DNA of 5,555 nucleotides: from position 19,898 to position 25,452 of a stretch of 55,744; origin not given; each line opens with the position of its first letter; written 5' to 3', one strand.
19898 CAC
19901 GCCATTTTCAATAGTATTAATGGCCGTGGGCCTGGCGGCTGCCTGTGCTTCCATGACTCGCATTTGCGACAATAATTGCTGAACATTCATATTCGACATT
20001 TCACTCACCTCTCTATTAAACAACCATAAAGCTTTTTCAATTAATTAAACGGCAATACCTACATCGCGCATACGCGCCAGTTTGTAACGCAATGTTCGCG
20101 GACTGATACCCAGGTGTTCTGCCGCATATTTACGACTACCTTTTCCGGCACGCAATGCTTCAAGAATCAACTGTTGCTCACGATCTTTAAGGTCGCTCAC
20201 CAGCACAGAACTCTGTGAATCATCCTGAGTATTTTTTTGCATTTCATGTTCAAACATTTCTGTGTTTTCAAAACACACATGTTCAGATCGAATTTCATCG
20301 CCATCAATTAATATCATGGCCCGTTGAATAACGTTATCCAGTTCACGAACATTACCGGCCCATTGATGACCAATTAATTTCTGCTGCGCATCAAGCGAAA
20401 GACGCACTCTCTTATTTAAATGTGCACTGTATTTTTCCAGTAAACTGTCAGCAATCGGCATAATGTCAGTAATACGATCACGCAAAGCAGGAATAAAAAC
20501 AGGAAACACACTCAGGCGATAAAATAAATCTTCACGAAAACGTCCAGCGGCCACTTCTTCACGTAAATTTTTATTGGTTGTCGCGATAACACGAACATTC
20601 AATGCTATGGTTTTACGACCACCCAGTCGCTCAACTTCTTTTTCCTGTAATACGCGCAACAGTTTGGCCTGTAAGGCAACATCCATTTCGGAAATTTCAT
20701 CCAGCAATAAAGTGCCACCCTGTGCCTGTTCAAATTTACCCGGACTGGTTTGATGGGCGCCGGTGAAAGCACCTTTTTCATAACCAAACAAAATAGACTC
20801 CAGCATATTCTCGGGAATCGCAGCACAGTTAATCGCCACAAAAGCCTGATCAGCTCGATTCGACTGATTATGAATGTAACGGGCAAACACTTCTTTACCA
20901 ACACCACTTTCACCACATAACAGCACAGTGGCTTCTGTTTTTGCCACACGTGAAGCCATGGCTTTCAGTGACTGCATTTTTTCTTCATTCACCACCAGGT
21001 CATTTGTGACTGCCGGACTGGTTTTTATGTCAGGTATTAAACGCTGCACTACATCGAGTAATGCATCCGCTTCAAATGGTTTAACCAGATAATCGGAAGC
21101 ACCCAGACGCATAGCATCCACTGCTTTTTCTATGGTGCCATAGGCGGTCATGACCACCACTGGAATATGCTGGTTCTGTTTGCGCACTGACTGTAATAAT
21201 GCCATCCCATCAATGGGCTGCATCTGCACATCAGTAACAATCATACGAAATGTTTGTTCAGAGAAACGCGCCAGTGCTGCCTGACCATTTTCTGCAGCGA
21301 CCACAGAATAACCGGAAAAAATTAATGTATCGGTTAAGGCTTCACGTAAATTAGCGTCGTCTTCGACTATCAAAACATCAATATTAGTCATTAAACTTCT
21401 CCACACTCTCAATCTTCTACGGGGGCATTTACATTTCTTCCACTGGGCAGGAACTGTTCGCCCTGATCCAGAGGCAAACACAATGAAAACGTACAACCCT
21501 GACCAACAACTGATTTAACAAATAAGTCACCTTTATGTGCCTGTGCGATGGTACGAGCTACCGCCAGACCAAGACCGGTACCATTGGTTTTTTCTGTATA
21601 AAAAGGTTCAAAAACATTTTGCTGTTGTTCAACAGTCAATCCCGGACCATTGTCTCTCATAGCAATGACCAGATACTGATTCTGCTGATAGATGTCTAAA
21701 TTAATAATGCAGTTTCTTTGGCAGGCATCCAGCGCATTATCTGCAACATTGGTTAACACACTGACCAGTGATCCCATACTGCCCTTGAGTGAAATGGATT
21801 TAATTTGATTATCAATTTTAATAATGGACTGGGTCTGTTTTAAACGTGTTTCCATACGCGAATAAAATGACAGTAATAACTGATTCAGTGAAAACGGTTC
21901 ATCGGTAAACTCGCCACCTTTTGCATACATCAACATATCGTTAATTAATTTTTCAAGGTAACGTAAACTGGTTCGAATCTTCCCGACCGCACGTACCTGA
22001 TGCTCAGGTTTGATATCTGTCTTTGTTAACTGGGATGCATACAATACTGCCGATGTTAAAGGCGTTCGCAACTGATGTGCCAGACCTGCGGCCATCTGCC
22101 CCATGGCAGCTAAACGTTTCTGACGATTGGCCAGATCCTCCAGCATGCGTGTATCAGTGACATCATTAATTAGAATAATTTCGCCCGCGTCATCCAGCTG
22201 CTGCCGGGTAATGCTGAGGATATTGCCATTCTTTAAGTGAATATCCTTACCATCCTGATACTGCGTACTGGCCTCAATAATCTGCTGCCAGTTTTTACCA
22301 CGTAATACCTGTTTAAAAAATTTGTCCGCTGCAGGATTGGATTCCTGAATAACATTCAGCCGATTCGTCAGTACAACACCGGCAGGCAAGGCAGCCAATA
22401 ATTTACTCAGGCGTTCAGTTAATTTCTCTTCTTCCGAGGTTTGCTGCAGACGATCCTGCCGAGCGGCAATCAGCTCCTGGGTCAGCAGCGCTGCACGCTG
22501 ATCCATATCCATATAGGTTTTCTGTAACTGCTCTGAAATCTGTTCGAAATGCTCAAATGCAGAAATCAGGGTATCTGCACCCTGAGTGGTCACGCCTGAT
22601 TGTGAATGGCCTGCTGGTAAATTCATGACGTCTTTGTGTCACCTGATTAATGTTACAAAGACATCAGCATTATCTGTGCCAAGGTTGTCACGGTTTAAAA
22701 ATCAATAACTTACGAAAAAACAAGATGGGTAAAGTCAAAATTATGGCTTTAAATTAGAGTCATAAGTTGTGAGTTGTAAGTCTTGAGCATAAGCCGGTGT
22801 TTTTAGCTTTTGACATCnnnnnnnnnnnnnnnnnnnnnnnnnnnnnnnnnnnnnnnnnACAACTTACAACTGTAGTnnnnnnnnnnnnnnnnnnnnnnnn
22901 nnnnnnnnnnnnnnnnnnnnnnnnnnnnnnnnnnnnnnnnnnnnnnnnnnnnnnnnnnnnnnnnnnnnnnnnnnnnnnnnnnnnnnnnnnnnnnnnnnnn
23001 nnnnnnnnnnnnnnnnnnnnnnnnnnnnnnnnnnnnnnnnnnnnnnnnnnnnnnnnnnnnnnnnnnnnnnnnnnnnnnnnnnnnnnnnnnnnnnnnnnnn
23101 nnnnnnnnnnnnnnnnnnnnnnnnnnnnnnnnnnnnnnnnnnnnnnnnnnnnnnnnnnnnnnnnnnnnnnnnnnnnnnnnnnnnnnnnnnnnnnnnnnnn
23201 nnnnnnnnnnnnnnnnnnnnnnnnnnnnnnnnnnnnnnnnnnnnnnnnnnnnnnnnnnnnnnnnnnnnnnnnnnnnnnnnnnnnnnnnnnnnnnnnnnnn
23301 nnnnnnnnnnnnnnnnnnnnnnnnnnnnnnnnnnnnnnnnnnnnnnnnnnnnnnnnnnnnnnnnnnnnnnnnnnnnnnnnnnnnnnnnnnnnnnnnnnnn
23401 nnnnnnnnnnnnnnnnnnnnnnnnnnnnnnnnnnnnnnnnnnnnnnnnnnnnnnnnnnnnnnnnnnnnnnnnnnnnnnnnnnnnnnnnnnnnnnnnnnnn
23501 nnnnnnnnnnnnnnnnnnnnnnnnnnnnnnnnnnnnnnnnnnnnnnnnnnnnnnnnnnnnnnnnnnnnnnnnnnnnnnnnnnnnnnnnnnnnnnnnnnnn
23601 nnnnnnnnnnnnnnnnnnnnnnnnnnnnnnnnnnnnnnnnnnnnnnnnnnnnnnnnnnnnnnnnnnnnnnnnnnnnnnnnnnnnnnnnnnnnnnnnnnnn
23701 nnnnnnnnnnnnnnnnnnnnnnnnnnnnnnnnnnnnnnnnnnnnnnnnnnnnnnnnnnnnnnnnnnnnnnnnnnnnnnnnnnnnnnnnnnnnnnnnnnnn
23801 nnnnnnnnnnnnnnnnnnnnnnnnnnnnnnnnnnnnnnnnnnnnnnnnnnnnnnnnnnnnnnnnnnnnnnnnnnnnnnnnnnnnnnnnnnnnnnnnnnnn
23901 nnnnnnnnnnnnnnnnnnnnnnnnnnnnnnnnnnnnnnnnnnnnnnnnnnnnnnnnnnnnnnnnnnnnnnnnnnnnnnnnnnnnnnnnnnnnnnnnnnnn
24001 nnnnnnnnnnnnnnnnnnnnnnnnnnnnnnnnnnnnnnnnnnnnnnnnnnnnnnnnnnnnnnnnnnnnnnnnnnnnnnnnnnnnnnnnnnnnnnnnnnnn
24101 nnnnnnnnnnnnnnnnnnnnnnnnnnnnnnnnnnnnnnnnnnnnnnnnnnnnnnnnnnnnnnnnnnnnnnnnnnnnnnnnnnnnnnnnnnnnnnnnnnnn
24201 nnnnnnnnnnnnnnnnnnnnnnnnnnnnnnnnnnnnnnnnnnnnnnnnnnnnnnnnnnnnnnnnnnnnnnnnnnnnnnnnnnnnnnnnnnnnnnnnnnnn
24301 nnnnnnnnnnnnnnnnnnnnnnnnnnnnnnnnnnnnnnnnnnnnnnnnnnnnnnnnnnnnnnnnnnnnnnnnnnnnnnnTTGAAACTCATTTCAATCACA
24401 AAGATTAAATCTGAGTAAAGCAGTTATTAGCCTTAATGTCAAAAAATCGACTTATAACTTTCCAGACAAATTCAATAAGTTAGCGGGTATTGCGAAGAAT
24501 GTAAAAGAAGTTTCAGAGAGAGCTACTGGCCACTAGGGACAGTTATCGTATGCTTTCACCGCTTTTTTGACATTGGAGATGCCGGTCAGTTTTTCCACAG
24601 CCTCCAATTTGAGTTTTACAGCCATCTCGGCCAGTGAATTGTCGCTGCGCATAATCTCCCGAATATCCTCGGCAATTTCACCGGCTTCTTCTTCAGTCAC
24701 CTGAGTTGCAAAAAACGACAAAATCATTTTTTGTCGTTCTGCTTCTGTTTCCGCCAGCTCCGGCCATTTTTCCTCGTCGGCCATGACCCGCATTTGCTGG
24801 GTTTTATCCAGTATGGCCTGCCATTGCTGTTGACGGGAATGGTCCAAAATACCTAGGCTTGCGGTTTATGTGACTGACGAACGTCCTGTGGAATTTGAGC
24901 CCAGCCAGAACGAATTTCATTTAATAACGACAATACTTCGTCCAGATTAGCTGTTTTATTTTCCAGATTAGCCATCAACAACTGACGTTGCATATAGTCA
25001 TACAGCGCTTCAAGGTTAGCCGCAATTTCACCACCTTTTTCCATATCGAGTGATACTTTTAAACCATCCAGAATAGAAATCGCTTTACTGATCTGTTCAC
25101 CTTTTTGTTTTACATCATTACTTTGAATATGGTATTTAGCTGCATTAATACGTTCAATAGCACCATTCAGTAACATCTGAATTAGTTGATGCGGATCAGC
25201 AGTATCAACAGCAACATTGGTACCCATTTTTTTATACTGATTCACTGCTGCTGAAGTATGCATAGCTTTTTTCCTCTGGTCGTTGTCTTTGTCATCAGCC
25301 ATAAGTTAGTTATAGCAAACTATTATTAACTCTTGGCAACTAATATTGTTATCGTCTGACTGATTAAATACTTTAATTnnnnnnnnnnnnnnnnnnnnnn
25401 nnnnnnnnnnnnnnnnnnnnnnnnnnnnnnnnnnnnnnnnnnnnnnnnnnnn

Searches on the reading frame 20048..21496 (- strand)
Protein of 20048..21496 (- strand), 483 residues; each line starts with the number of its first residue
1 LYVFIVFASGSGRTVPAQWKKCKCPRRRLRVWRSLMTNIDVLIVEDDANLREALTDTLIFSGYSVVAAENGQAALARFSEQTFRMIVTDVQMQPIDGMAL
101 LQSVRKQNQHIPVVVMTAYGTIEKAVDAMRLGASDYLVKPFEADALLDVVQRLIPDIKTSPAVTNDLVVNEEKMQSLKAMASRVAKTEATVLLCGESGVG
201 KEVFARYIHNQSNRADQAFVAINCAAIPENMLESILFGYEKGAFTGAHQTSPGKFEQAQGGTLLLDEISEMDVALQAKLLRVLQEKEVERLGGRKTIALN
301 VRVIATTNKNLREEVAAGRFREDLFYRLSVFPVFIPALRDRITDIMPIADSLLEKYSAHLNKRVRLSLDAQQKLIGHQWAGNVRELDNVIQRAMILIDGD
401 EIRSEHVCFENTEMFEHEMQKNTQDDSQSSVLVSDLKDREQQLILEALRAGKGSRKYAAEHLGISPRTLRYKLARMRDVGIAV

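Call 51: search_protein_families(library=pfam, proteins=[window:20048-21496:-], max_evalue=0.00001)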
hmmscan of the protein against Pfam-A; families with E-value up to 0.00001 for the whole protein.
window:20048-21496:- (483 aa): 7 families
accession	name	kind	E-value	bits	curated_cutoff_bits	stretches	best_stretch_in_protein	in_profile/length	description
PF00158.32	Sigma54_activat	-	4.4e-71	238.4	20.2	1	168-333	2-167/168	Sigma-54 interaction domain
PF00072.30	Response_reg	-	8.4e-29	100.4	30.2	1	41-150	1-110/111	Response regulator receiver domain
PF14532.12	Sigma54_activ_2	-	9.5e-25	87.9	25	1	172-338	5-138/138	Sigma-54 interaction domain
PF25601.1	AAA_lid_14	-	1.9e-19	69.7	27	1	339-418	1-81/87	AAA+ ATPase lid domain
PF02954.25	HTH_8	-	8.5e-12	45.1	22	1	436-475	2-41/42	Bacterial regulatory protein, Fis family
PF07724.20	AAA_2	-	2.4e-08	34.6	27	1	188-344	3-165/166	AAA domain (Cdc48 subfamily)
PF07728.20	AAA_5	-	3.8e-08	33.9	22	1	191-311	2-125/139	AAA domain (dynein-related subfamily)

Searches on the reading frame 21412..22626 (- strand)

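Call 51: search_protein_families(library=pfam, proteins=[window:21412-22626:-], max_evalue=0.00001)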
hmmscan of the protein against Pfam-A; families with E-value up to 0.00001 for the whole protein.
window:21412-22626:- (405 aa): 2 families
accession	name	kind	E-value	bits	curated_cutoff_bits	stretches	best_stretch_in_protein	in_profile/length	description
PF02518.31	HATPase_c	-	1.7e-22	80.4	26.4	1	287-387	6-110/111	Histidine kinase-, DNA gyrase B-, and HSP90-like ATPase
PF00512.31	HisKA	-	8.3e-16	58.2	26.9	1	175-237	2-63/66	His Kinase A (phospho-acceptor) domain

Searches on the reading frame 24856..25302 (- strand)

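Call 51: search_protein_families(library=pfam, proteins=[window:24856-25302:-], max_evalue=0.00001)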
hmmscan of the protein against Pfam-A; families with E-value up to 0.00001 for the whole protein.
window:24856-25302:- (149 aa): 1 family
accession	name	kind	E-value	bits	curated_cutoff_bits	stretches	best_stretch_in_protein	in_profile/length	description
PF02561.19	FliS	-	1.3e-41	141.9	26.7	1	21-137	2-114/115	Flagellar protein FliS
